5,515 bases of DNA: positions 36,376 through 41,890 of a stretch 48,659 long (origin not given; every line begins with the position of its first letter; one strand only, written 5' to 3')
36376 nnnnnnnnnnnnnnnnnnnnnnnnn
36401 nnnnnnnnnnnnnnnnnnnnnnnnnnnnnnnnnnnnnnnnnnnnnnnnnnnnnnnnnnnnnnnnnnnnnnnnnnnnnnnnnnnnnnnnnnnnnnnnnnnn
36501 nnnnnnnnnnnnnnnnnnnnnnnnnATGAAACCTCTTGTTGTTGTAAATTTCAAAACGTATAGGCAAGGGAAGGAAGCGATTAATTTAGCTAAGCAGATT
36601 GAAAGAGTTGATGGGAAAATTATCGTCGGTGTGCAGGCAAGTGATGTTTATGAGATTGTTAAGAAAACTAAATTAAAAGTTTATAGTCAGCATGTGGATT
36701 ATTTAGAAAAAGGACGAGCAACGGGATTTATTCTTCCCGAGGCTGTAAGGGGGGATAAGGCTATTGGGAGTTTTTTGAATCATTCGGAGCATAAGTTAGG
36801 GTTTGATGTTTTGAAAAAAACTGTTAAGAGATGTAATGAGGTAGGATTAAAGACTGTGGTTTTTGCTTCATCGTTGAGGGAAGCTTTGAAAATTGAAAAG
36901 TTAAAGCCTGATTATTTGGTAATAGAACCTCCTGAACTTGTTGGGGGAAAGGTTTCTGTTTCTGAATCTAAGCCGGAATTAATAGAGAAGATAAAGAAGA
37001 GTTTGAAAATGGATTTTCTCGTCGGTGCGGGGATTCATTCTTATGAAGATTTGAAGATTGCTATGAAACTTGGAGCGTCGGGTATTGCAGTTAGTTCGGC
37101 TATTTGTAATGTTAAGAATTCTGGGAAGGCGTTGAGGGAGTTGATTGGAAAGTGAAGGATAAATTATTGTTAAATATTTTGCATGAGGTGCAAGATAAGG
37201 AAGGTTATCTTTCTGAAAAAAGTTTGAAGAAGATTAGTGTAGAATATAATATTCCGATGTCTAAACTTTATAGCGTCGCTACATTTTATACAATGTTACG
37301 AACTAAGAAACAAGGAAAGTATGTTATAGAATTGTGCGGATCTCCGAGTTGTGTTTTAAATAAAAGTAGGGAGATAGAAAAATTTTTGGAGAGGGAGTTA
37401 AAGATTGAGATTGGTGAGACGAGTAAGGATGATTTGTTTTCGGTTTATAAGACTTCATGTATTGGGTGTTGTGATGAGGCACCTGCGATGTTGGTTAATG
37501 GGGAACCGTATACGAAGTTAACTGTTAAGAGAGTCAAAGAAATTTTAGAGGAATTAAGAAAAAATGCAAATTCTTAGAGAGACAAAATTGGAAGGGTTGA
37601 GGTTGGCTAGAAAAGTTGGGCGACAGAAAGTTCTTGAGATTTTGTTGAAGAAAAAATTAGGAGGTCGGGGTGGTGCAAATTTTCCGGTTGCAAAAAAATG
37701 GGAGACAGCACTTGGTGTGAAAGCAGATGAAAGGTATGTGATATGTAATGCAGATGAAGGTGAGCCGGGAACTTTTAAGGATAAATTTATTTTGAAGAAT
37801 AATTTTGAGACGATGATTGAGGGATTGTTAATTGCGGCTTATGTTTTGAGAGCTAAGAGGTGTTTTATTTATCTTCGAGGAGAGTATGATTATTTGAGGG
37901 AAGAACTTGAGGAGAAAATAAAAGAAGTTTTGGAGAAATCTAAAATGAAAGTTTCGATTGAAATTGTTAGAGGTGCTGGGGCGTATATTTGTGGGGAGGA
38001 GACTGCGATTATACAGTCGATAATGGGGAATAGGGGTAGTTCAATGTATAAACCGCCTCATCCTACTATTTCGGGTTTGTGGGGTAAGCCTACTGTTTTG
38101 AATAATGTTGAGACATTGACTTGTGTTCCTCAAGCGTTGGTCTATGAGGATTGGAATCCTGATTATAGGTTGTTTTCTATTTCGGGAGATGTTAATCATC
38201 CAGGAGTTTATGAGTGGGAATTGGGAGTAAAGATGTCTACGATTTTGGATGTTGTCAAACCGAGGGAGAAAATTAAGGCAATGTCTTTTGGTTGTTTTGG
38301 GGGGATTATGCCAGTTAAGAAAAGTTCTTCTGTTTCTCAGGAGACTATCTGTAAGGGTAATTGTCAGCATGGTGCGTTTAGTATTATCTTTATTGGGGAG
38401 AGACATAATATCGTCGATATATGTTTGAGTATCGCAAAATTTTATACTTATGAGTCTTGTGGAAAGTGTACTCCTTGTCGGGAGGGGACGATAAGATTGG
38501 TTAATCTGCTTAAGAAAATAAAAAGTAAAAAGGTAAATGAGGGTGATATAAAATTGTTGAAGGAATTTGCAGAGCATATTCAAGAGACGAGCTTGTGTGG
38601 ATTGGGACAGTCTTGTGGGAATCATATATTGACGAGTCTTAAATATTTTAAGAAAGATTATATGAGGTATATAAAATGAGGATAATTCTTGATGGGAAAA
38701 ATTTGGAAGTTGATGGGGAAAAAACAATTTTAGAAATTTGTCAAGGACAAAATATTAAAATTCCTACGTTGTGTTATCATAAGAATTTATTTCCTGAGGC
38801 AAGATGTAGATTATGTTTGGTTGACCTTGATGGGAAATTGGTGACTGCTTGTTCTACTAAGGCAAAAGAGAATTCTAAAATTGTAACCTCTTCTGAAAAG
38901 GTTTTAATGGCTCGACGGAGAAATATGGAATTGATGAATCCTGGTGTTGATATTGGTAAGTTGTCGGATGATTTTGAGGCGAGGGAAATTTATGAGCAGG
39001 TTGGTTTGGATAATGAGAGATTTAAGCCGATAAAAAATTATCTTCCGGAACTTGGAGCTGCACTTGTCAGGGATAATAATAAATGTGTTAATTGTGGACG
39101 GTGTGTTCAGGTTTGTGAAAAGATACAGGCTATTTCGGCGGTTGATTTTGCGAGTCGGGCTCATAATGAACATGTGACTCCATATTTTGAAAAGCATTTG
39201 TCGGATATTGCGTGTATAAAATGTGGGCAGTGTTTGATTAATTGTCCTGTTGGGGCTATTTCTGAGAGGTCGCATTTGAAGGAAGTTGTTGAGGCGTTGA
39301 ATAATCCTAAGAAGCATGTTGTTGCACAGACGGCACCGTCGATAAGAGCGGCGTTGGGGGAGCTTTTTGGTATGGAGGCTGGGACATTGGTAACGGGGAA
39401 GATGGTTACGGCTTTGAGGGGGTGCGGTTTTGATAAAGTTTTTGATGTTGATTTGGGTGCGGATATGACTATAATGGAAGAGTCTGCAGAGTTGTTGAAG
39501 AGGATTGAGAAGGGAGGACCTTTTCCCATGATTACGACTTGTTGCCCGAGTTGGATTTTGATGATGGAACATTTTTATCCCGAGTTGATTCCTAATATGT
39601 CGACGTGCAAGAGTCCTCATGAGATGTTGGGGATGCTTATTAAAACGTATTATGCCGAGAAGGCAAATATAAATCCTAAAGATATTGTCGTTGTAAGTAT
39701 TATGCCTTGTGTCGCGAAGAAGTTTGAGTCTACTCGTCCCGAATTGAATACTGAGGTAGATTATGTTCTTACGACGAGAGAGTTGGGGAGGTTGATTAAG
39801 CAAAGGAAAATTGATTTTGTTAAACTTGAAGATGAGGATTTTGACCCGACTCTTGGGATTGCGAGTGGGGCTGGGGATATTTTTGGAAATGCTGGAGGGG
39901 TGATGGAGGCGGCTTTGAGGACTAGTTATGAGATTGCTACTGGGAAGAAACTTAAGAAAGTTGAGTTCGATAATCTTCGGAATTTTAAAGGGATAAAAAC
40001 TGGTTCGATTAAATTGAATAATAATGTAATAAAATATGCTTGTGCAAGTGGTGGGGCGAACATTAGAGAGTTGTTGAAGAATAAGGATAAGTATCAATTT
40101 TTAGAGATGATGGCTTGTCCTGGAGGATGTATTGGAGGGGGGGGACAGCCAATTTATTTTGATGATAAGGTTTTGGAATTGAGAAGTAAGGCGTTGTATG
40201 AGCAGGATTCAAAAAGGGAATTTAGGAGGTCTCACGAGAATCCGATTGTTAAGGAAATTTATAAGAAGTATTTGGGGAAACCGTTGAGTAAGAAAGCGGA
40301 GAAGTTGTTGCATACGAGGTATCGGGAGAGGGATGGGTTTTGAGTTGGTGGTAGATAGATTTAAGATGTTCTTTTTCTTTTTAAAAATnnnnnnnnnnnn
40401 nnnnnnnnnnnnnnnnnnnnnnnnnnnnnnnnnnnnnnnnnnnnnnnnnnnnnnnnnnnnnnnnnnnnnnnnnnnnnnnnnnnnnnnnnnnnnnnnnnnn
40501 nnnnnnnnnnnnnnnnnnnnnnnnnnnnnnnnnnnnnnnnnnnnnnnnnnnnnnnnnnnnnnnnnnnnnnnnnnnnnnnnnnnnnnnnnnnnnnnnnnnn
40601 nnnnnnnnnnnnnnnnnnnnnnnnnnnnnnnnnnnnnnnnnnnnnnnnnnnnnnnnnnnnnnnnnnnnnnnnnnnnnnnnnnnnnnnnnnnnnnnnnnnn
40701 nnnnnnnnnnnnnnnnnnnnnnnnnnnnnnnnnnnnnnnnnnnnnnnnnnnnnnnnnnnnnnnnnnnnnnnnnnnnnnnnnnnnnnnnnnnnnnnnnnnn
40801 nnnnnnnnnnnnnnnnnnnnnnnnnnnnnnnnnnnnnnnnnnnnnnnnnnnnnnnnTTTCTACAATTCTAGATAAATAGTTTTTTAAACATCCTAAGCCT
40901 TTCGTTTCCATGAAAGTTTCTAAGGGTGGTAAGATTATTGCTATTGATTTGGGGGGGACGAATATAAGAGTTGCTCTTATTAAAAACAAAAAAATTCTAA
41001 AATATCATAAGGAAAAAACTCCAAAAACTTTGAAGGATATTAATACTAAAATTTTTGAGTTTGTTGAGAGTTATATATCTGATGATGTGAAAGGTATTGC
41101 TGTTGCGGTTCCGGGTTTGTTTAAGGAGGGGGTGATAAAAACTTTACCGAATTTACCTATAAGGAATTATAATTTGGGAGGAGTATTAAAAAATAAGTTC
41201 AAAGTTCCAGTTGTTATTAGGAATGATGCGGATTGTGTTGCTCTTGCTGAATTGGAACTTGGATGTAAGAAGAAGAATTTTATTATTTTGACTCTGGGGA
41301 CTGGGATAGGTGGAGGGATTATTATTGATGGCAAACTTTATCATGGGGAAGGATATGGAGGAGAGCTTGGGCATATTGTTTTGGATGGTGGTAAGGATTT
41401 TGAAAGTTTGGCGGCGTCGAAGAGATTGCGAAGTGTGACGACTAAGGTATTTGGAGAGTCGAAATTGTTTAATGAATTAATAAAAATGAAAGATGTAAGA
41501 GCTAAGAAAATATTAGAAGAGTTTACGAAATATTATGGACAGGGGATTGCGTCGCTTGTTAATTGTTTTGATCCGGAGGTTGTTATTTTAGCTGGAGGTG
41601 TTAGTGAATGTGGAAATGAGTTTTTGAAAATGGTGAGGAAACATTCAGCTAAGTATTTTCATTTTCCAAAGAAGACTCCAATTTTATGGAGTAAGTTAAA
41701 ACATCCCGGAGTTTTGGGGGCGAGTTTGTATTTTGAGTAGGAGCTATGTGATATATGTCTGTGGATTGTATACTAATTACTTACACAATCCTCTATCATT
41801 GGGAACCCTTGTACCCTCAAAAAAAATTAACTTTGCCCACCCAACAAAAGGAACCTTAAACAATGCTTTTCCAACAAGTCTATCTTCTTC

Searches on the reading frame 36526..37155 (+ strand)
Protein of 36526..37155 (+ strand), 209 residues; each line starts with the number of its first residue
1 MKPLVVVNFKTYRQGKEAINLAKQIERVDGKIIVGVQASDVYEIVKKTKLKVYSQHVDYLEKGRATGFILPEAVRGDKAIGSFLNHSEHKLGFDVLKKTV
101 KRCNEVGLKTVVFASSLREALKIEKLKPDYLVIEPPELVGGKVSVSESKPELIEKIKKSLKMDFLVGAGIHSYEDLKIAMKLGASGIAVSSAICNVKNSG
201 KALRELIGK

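Call 64: search_protein_families(library=pfam, proteins=[window:36526-37155:+], max_evalue=0.001)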
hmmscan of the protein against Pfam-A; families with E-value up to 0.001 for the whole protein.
window:36526-37155:+ (209 aa): 5 families
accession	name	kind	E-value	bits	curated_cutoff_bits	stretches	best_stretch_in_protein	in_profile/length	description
PF00121.24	TIM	-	3.5e-20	73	20.1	1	3-198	1-237/245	Triosephosphate isomerase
PF03060.21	NMO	-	1.3e-07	31.8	28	1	97-199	126-231/331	Nitronate monooxygenase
PF00977.27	His_biosynth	-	1.4e-05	25.1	23.6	1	147-198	59-110/228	Histidine biosynthesis protein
PF02581.23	TMP-TENI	-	1.4e-05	25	27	1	115-193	103-180/180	Thiamine monophosphate synthase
PF05690.20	ThiG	-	0.0002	21.3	23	1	149-198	163-212/247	Thiazole biosynthesis protein ThiG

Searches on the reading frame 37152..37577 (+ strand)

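Call 65: search_protein_families(library=pfam, proteins=[window:37152-37577:+], max_evalue=0.001)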
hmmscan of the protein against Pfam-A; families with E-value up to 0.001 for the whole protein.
window:37152-37577:+ (141 aa): 1 family
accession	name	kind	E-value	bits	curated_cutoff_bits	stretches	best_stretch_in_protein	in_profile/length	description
PF01257.25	2Fe-2S_thioredx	-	3.1e-43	147.5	24.8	1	3-135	12-144/145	Thioredoxin-like [2Fe-2S] ferredoxin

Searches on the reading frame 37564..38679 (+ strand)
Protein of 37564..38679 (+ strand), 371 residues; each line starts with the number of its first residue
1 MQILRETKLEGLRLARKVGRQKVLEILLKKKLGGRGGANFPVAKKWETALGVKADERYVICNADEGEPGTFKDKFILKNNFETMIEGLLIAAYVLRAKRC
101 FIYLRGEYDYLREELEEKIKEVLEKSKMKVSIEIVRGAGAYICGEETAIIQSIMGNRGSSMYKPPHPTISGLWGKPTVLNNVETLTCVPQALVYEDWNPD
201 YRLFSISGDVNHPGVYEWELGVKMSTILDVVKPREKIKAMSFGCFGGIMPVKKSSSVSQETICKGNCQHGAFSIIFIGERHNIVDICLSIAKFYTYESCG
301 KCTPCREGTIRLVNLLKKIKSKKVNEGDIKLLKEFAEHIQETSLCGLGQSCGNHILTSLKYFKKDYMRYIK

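Call 65: search_protein_families(library=pfam, proteins=[window:37564-38679:+], max_evalue=0.001)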
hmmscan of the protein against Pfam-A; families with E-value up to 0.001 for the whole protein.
window:37564-38679:+ (371 aa): 2 families
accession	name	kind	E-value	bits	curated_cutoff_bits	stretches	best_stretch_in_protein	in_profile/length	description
PF01512.22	Complex1_51K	-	5.2e-39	134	31.2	1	30-189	4-149/150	Nuo51 FMN-binding domain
PF10589.14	NADH_4Fe-4S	-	1.6e-27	95.7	23.5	1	286-368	2-84/85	NADH-ubiquinone oxidoreductase-F iron-sulfur binding region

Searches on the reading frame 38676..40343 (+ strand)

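Call 65: search_protein_families(library=pfam, proteins=[window:38676-40343:+], max_evalue=0.001)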
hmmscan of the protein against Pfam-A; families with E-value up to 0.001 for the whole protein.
window:38676-40343:+ (555 aa): 14 families
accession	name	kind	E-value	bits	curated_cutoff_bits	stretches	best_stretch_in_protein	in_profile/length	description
PF02906.19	Fe_hyd_lg_C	-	6.1e-93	311.4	22.1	1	213-489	1-245/245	Iron only hydrogenase large subunit, C-terminal domain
PF02256.22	Fe_hyd_SSU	-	4.7e-21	75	24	1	497-552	1-56/56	Iron hydrogenase small subunit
PF13510.11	Fer2_4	-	3.2e-10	40.4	22.8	1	3-73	6-81/82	2Fe-2S iron-sulfur cluster binding domain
PF13237.11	Fer4_10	-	1.7e-08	34.7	25.5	0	130-150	2-25/53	4Fe-4S dicluster domain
PF12838.12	Fer4_7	-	6e-08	33.5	27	1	136-194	1-52/52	4Fe-4S dicluster domain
PF00037.32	Fer4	-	1.9e-07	31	21.1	1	131-147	2-18/24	4Fe-4S binding domain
PF13187.11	Fer4_9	-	4e-07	30.4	27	1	136-195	1-52/52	4Fe-4S dicluster domain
PF13484.11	Fer4_16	-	6.8e-07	30.4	30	1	180-202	2-21/66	4Fe-4S double cluster binding domain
PF25160.1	LdpA_Fe-S-bd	-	4.3e-06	26.9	27.6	0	178-200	26-48/49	LdpA Fe-S cluster-binding domain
PF14697.11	Fer4_21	-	1.2e-05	25.8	35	1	133-195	4-57/59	4Fe-4S dicluster domain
PF12797.12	Fer4_2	-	3.7e-05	23.9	24.5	0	131-147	4-20/22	4Fe-4S binding domain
PF17179.9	Fer4_22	-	7.5e-05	23.9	27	0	133-148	77-92/95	4Fe-4S dicluster domain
PF12837.12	Fer4_6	-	8.1e-05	22.8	25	1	132-152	4-23/24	4Fe-4S binding domain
PF22117.2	Fer4_Nqo3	-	0.00037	21.1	27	0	131-195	5-66/67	NADH-quinone oxidoreductase subunit 3, ferredoxin-like domain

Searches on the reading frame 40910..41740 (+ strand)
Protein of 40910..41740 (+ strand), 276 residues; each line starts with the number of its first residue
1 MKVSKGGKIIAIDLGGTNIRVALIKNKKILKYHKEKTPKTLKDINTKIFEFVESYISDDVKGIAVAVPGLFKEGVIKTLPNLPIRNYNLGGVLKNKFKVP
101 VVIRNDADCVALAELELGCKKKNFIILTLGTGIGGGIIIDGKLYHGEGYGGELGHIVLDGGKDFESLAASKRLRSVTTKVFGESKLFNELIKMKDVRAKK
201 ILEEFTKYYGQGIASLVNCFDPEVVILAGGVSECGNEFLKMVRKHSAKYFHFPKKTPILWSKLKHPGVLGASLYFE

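Call 65: search_protein_families(library=pfam, proteins=[window:40910-41740:+], max_evalue=0.001)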
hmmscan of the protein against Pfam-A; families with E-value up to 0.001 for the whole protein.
window:40910-41740:+ (276 aa): 3 families
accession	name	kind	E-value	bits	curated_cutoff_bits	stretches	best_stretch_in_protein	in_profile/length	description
PF00480.26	ROK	-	6.9e-44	151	22.9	1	10-273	2-289/294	ROK family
PF02685.22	Glucokinase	-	2e-05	24.2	22.1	0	12-164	3-167/314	Glucokinase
PF00349.27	Hexokinase_1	-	0.00011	22.5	24.3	1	6-58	56-113/201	Hexokinase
